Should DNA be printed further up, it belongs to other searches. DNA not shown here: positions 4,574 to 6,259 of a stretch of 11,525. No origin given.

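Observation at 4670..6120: Orphan 462-aa protein with an HTH-like N-terminus and a degenerate Mre11/SbcD-type metallophosphoesterase core, wedged between prmC and murA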

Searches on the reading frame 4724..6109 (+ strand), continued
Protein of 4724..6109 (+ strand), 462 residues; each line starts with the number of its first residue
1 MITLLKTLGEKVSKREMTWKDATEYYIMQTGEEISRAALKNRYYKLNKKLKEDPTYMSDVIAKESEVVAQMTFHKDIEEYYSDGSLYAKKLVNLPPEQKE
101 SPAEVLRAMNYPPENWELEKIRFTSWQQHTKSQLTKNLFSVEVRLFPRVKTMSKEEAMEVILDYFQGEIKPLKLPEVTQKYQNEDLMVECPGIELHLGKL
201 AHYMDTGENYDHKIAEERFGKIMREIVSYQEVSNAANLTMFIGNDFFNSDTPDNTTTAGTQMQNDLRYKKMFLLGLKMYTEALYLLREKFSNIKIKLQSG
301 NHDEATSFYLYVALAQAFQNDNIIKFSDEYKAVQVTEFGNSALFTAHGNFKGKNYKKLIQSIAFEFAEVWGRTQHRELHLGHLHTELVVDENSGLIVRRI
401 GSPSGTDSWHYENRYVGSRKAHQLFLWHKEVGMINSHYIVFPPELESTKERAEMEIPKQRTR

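Call 21: search_solved_structures(query=A1, max_evalue=1, show_alignments=2)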
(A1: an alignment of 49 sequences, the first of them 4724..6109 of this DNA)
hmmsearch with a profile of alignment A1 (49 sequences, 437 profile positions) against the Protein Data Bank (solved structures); distinct sequences matched with E-value up to 1: 1.
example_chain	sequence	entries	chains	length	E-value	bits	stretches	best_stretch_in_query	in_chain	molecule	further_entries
2ztb_A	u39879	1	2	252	0.14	14.1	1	215-264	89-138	Crystal protein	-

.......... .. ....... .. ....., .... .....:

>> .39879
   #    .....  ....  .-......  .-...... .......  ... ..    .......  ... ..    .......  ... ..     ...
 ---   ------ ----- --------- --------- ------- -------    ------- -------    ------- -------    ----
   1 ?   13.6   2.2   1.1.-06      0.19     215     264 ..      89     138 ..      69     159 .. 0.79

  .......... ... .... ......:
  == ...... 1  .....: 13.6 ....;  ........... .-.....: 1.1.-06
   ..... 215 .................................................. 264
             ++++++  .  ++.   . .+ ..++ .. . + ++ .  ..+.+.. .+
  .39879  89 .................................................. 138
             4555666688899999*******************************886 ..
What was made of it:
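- On Mre11/SbcD nuclease family: The profile search against PDB sequences found no Mre11 or SbcD (call 21).
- The profile search of PDB sequences found nothing (call 21). There is no sequence-profile match to any solved Mre11 or SbcD (call 21).
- Tried and rejected: The profile search of PDB sequences gave one spurious hit (call 21).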

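Call 22: search_protein_families(library=pfam, proteins=[P0041, P0053, P0003, P0010], max_evalue=0.1)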
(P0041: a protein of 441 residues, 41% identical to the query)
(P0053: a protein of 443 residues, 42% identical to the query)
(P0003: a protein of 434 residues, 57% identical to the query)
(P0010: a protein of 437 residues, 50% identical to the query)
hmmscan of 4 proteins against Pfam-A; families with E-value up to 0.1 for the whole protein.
P0041 (441 aa): 4 families
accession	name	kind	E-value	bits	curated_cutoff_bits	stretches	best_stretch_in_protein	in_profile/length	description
PF05389.17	MecA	-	0.015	15.3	22.5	0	24-93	148-217/221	Negative regulator of genetic competence (MecA)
PF18566.7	Ldi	-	0.035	14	26.1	1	293-363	73-139/318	Linalool dehydratase/isomerase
PF00149.33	Metallophos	-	0.067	14.1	21.5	0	267-345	45-117/191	Calcineurin-like phosphoesterase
PF07124.16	Phytoreo_P8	-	0.068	12.5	22.3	1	221-247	71-97/427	Phytoreovirus outer capsid protein P8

P0053 (443 aa): 1 family
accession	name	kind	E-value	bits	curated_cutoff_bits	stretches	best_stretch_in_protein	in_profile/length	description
PF00149.33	Metallophos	-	0.065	14.1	21.5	0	272-352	47-130/191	Calcineurin-like phosphoesterase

P0003 (434 aa): 3 families
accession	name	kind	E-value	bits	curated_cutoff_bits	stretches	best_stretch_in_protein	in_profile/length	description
PF12850.12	Metallophos_2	-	0.008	16.6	27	1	270-386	47-136/154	Calcineurin-like phosphoesterase superfamily domain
PF00149.33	Metallophos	-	0.025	15.5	21.5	1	264-354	60-142/191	Calcineurin-like phosphoesterase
PF16157.10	DUF4865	-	0.037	14.5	26.7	1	71-123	127-179/183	Domain of unknown function (DUF4865)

P0010 (437 aa): 2 families
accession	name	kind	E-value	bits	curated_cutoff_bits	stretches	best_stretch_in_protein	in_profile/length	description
PF12850.12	Metallophos_2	-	0.0057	17.1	27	1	275-385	49-135/154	Calcineurin-like phosphoesterase superfamily domain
PF16157.10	DUF4865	-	0.041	14.3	26.7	1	75-125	129-179/183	Domain of unknown function (DUF4865)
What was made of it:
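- On Calcineurin-like metallophosphoesterase superfamily: Homologues score 16-17 bits on Metallophos_2 against a cut-off of 27 (call 22).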

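Call 23: get_annotated_region(hit=H30, flank=6000)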
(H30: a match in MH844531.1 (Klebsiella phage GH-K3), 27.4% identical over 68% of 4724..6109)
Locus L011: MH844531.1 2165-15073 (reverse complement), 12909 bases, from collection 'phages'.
description: Klebsiella phage GH-K3, complete genome.
organism: Klebsiella phage GH-K3 (NCBI taxid 2419608)
taxonomy: Viruses; Duplodnaviria; Heunggongvirae; Uroviricota; Caudoviricetes; Drexlerviridae; Webervirus; Webervirus GHK3
host: Klebsiella pneumoniae; source: -; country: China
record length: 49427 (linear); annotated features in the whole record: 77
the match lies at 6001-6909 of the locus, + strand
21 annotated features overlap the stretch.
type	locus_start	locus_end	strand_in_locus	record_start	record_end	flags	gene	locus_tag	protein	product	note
CDS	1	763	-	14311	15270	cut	-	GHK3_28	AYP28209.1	putative DNA primase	-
CDS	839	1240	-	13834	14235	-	-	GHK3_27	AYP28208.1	putative transcriptional regulator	-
CDS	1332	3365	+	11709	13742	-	-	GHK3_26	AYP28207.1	putative DNA helicase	-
CDS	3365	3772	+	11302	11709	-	-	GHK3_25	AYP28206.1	putative endonuclease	-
CDS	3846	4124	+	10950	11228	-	-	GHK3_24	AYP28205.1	hypothetical protein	-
CDS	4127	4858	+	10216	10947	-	-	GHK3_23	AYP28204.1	putative DNA adenine methyltransferase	-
CDS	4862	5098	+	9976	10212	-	-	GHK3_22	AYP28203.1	hypothetical protein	-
CDS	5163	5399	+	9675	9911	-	-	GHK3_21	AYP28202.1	hypothetical protein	-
CDS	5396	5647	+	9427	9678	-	-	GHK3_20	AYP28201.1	hypothetical protein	-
CDS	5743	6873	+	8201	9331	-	-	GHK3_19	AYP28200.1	putative phosphoesterase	-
CDS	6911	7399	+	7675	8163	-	-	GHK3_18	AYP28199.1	putative polynucleotide kinase/phosphatase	-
CDS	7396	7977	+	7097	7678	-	-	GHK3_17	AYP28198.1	putative nucleoside triphosphate hydrolase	-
CDS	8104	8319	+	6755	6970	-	-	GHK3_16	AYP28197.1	putative holin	-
CDS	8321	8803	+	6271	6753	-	-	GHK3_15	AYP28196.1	putative endolysin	-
CDS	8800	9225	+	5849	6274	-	-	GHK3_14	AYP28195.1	putative u-spanin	-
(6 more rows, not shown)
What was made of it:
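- A polynucleotide kinase/phosphatase gene follows X in T1-like phages (call 23). In T1-like phages the homologue is immediately followed by a polynucleotide kinase/phosphatase gene and an NTP hydrolase gene (call 23).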

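Call 24: get_annotated_region(hit=H2, flank=6000)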
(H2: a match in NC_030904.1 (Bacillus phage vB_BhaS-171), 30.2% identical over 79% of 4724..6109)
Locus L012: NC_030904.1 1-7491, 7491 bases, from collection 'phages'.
description: Bacillus phage vB_BhaS-171, complete genome.
organism: Bacillus phage vB_BhaS-171 (NCBI taxid 1775140)
taxonomy: Viruses; Duplodnaviria; Heunggongvirae; Uroviricota; Caudoviricetes
host: Bacillus halmapalus DSM 29712; source: Lake Elmenteita; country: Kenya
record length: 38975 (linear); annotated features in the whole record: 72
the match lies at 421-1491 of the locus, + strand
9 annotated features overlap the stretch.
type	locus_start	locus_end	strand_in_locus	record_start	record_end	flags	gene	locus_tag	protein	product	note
CDS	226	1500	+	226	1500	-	-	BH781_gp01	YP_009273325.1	DNA repair exonuclease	similar to gp163 [Sphingomonas phage PAU]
CDS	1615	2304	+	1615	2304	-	-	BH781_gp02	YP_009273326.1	HNH endonuclease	similar to Clostridium phage phiCP26F F431_gp06 and hypothetical protein 39-O_gp07 [Clostridium phage phiCP39-O]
CDS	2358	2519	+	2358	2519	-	-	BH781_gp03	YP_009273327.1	hypothetical protein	-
CDS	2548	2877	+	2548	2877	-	-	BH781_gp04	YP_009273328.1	HNH endonuclease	similar to putative HNH homing endonuclease [Listeria phage LP-101]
CDS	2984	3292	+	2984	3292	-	-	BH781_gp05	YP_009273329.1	terminase small subunit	putative phage terminase, small subunit, P27 family; similar to gp1 [Listeria phage B025]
CDS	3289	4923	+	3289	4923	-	-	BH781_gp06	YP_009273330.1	terminase large subunit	similar to phage terminase large subunit [Paenibacillus sp. JCM 10914] and putative terminase large subunit [Listeria ...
CDS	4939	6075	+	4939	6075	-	-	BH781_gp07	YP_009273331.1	portal protein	portal protein, HK97 family; similar to ORF011 [Staphylococcus phage 2638A], HK97 family phage portal protein [Bacillus ...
CDS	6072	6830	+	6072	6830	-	-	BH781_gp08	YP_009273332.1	head maturation protease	similar to tail fiber protein [Paenibacillus alvei] and ATP-dependent Clp protease proteolytic subunit 1 ...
CDS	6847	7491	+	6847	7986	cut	-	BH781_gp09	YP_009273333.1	major capsid protein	putative phage major capsid protein, HK97 family; putative major capsid protein, HK97 family; similar to ORF009 ...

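Call 31: search_dna_similar(query=window:4724-6109:+, collection=phages, mode=protein, max_rows=60, rows=spread)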
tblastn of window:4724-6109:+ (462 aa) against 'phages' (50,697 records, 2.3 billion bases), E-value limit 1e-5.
Records with a match: 2035; places in all: 2040; records where one place covers at least 80% of the query: 11.
Best place of each record, by identity: <60% 2035.
By first word of the organism name: Escherichia 555; Klebsiella 463; Salmonella 370; Vibrio 251; Shigella 40; Lactobacillus 39; Flavobacterium 28; Rhodobacter 23; Campylobacter 20; Yersinia 17; and 57 more.
By host as written in the record: - 377; Klebsiella pneumoniae 206; Escherichia coli 203; Escherichia coli K-12 MG1655 54; Salmonella enterica subsp. enterica serovar Enteritidis 54; Salmonella enterica 52; Escherichia coli DSM 12242 43; Salmonella enterica subsp. enterica serovar Typhimurium 42; and 403 more.
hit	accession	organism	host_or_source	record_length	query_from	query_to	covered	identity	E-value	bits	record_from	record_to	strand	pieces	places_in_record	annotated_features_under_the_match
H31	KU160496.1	Bacillus phage vB_BhaS-171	Bacillus halmapalus DSM 29712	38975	79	445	79%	30.2%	6e-47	180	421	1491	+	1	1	hypothetical protein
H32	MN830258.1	Lactobacillus phage JNU_P9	Lactobacillus paracasei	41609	79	409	72%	25.8%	2e-14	82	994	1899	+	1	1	hypothetical protein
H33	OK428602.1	Vibrio phage BX-1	Vibrio alginolyticus AF-1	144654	149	439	63%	28.5%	5e-23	108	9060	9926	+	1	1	hypothetical protein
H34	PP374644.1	Klebsiella phage vB_KpnD_ghw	Klebsiella pneumoniae ATCC 700603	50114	163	461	65%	27.6%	1e-19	98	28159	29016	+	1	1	hypothetical protein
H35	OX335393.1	Klebsiella phage cp2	Sewage and Seine river water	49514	163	461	65%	27.6%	1e-19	98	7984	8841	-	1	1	record has no annotation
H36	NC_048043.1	Klebsiella phage NJS2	Klebsiella pneumoniae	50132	163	461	65%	27.6%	2e-19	97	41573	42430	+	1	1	DNA repair exonuclease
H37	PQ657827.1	Klebsiella phage Roth85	Klebsiella sp. 46704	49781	163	461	65%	27.6%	2e-19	97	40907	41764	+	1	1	metallophosphoesterase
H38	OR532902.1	Klebsiella phage RCIP0108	Klebsiella pneumoniae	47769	65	445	82%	21.5%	7e-14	81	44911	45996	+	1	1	hypothetical protein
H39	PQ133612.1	Klebsiella phage P6257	Klebsiella pneumoniae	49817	170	461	63%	27.9%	9e-20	99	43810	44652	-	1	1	hypothetical protein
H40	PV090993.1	Salmonella phage vB_GS166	Salmonella enterica subsp. enterica ...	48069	155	445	63%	27.5%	2e-23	109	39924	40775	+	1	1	DNA repair exonuclease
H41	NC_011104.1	Lactobacillus phage Lrm1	Lactobacillus rhamnosus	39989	79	409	72%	24.0%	2e-13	79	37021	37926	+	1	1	DNA repair exonuclease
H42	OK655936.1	Klebsiella phage phiW14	Klebsiella pneumoniae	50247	175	461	62%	27.7%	9e-20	99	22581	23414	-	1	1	hypothetical protein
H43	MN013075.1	Klebsiella phage vB_KpnS_Domnhall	Klebsiella pneumoniae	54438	175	461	62%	27.7%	9e-20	99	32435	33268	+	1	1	hypothetical protein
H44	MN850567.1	Escherichia phage grams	Escherichia coli K-12 MG1655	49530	155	445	63%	27.0%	2e-22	106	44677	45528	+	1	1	putative phosphoesterase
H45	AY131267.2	Lactobacillus phage Lc-Nu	Lactobacillus rhamnosus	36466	82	430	76%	22.5%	2e-10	69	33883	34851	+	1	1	ORF47: unknown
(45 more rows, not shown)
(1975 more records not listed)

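Call 33: find_related_loci(query=A1, collection=genome_contigs, flank=6000)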
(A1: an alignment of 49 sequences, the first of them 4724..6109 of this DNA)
Query A1 (462 aa) in genome_contigs; peptide patterns used: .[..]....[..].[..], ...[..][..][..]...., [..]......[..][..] (x = any residue, [..] = any of these).
105 stretches matched a pattern; 21 encode a relative of the query (tblastn E <= 1e-3); 21 distinct loci.
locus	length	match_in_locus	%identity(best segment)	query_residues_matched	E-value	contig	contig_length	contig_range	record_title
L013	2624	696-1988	41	1-433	1e-93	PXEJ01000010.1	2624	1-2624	MAG: Cyanobacteria bacterium T3Sed10_376R1m T3-Sed10-C126068, whole genome shotgun sequence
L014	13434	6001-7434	30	18-458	8e-54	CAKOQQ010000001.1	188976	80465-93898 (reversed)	MAG: uncultured Bacilli bacterium isolate REFINED_METABAT215_TOP10_CONTIGS_1500_ASSEMBLY_K77_MERGED__Hadza_PheChl_Fiber-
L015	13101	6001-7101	30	93-440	7e-48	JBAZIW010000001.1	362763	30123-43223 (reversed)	MAG: Candidatus Paceibacterota bacterium isolate SO_2017_LW4_104 scaffold_78_c1_LW137-91_2017, whole genome shotgun sequ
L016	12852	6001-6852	37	162-441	1e-47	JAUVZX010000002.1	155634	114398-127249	MAG: Bacilli bacterium isolate CSMAG_1279 CSMAG_1279_k141_434329_length_155634_cov_36.9898, whole genome shotgun sequenc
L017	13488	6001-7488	28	4-441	4e-46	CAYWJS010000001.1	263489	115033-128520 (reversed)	MAG TPA_asm: uncultured Erysipelotrichia bacterium isolate SRP192927_co8_19 genome assembly, contig: NODE_8_length_26348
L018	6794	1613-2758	31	102-449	1e-41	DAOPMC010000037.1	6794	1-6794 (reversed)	MAG TPA_asm: Bacilli bacterium isolate AMR_MDS_3209 NODE_11899_length_6794_cov_61.447841, whole genome shotgun sequence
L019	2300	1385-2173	34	187-443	2e-41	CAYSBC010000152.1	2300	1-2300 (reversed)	MAG TPA_asm: uncultured Eubacteriales bacterium isolate binchicken_co173_118 genome assembly, contig: NODE_155178_length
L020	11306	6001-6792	35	180-433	4e-39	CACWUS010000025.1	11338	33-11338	MAG: uncultured Erysipelotrichaceae bacterium isolate RUG10929 genome assembly, contig: RUG10929_asm_25, whole genome sh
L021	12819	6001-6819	34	173-433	3e-38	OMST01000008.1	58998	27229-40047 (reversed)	uncultured Clostridiales bacterium isolate RUG840 genome assembly, contig: k87_3517376, whole genome shotgun sequence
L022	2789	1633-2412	34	179-433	3e-38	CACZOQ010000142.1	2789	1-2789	MAG: uncultured Erysipelotrichaceae bacterium isolate RUG12809 genome assembly, contig: RUG12809_asm_142, whole genome s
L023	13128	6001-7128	30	73-433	5e-37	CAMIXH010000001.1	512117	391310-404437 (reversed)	MAG: uncultured Tenericutes bacterium isolate SRR12081296_bin.39_metaWRAP_v1.3_MAG genome assembly, contig: ERZ12289772.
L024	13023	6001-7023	28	104-440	7e-37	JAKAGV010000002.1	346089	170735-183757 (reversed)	MAG: Bacteroidetes bacterium isolate WY2.bin67 NODE_19_length_346089_cov_15.880559, whole genome shotgun sequence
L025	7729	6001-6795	33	179-433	1e-36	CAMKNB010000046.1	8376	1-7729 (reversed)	MAG: uncultured Tenericutes bacterium isolate SRR12081293_bin.88_metaWRAP_v1.3_MAG genome assembly, contig: ERZ12289773.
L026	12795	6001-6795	33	175-433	3e-36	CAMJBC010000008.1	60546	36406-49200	MAG: uncultured Tenericutes bacterium isolate SRR12081297_bin.39_metaWRAP_v1.3_MAG genome assembly, contig: ERZ12289777.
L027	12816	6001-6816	34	174-433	1e-35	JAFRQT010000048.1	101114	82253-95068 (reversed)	MAG: Bacilli bacterium isolate RGIG2715 Goat_Omasum-4__c463786, whole genome shotgun sequence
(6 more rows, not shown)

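Call 35: predict_structure(alignment_id=A1)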
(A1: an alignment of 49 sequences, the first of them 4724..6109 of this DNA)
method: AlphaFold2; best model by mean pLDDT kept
length: 462 residues; sequences in the alignment: 49
mean_pLDDT: 83.9   pTM: 0.68
mean pLDDT of the five models: 83.9, 83.8, 83.7, 81.8, 81.1
residues with pLDDT >= 90: 245; 70-90: 128; 50-70: 56; < 50: 33
segments of 3 or more residues with pLDDT < 50: 64-73, 255-264, 446-455
pLDDT, mean of each block of 10 residues (from residue 1): 91 95 93 95 93 80 46 71 90 87 93 92 81 72 87 76 89 91 97 90 78 94 98 98 89 47 64 96 98 95 89 97 95 95 87 74 93 94 65 82 74 62 97 96 57 47 45
secondary structure, 60 per line:
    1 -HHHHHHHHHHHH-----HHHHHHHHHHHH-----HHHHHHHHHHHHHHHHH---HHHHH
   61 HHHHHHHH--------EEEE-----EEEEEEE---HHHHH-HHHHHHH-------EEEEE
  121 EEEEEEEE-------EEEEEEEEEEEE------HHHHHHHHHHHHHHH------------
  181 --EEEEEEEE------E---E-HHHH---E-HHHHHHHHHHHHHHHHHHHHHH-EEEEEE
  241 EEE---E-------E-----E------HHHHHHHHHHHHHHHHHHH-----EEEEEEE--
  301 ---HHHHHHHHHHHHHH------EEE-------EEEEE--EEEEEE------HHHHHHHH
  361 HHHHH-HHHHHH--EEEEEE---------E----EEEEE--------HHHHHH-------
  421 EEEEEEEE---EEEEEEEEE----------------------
elements in order: H2-13 H19-30 H36-52 H56-68 E77-80 E86-92 H96-100 H102-108 E116-128 E136-147 H154-168 E183-190 H203-206 H212-233 E235-243 H268-286 E292-298 H304-317 E324-326 E334-338 E341-346 H353-365 H367-372 E375-380 E395-399 H408-413 E421-428 E432-440
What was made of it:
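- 4724..4879 (+): N-terminal three-helix HTH-type module (aa 1-52; conserved W19 and R42). AF2 predicts helices 2-13, 19-30 and 36-52 with pLDDT above 90 (call 35).
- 4952..5233 (+): Middle alpha/beta domain (aa 77-170), family-specific, fold unassigned. AF2 predicts strands 77-80, 86-92, 116-128 and 136-147 and helix 154-168 (call 35).
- On Sigma-70 region 4 / Myb-like HTH DNA-binding domains: AF2 predicts three confident helices (call 35).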
